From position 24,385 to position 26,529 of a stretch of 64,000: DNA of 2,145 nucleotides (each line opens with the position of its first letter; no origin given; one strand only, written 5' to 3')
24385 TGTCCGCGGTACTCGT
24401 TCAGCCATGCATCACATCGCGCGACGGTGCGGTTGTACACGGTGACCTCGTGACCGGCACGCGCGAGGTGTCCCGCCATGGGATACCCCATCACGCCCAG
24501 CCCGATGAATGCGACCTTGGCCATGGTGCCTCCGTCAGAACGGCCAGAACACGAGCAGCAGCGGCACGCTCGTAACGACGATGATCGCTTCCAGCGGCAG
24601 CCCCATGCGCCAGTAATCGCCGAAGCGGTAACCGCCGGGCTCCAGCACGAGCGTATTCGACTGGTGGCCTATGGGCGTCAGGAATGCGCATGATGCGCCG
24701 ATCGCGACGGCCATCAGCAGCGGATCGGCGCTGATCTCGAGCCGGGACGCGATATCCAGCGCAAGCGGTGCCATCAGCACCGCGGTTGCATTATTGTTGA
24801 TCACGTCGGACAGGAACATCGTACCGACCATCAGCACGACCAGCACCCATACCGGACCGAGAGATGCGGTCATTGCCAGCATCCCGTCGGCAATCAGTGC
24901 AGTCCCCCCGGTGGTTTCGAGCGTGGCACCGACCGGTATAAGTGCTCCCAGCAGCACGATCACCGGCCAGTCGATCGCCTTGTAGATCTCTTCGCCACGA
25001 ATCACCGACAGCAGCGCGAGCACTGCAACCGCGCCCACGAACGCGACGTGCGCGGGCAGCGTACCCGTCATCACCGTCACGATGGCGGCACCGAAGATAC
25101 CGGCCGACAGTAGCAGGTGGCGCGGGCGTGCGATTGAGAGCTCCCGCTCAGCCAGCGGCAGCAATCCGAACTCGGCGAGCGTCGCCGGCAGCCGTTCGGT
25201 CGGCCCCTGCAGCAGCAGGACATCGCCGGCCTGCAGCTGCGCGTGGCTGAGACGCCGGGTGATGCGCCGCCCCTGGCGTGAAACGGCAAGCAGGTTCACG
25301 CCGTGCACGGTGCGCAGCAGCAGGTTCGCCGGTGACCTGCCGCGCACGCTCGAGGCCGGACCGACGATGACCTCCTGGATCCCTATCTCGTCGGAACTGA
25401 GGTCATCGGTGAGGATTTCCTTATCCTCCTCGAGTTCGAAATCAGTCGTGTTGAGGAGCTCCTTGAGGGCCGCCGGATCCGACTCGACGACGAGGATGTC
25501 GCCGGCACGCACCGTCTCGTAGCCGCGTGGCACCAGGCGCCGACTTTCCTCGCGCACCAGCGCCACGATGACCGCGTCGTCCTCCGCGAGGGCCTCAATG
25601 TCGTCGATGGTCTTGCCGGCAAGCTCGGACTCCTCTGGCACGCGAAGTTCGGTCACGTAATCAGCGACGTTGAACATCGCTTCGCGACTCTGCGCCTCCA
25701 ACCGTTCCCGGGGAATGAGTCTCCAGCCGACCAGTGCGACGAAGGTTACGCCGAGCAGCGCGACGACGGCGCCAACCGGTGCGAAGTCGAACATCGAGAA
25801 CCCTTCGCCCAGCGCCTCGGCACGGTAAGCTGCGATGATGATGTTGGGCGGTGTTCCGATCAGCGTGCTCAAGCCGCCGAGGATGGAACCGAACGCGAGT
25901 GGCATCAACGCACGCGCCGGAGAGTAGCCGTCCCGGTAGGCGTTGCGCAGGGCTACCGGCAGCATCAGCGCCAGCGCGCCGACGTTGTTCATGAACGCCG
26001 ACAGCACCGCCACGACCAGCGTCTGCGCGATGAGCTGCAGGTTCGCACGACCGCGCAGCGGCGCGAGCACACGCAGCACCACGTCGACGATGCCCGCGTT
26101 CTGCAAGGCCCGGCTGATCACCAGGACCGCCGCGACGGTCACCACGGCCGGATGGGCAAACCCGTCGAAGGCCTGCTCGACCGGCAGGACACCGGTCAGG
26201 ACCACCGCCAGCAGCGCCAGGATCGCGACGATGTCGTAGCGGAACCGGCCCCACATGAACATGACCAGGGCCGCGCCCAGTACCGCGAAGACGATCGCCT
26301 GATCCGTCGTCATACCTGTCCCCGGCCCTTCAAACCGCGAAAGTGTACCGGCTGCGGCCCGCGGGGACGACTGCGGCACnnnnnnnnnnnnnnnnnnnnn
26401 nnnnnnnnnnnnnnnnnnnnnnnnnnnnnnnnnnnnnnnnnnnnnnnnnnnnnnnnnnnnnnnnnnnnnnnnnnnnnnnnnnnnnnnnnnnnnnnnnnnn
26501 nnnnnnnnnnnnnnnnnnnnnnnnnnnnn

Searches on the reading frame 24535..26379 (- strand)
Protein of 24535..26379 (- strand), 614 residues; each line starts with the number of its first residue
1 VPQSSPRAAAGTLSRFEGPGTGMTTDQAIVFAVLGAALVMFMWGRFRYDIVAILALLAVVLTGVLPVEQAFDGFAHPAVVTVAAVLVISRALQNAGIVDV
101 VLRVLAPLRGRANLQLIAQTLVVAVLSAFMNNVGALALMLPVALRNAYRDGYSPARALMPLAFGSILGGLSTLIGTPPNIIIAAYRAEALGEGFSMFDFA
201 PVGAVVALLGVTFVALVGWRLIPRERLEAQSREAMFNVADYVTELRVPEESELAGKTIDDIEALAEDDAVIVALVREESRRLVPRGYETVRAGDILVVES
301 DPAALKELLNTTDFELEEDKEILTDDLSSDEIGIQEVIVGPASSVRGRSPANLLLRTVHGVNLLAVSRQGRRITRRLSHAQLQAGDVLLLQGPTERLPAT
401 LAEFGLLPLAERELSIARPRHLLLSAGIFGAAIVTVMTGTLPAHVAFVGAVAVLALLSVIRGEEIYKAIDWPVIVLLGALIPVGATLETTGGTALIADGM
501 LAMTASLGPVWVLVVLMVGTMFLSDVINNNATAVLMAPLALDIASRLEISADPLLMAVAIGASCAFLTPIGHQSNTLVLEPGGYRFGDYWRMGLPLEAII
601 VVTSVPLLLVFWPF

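Call 57: search_protein_families(library=pfam, proteins=[window:24535-26379:-])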
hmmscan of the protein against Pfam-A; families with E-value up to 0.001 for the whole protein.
window:24535-26379:- (614 aa): 3 families
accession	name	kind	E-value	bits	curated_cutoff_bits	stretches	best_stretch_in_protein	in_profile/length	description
PF03600.22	CitMHS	-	1.5e-83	281.1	31.9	2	38-544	1-318/336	Citrate transporter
PF02080.26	TrkA_C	-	6.4e-20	71.3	27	2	242-310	1-68/71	TrkA-C domain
PF00939.25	Na_sulph_symp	-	4.5e-16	59.4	27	1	402-613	260-467/472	Sodium:sulfate symporter transmembrane region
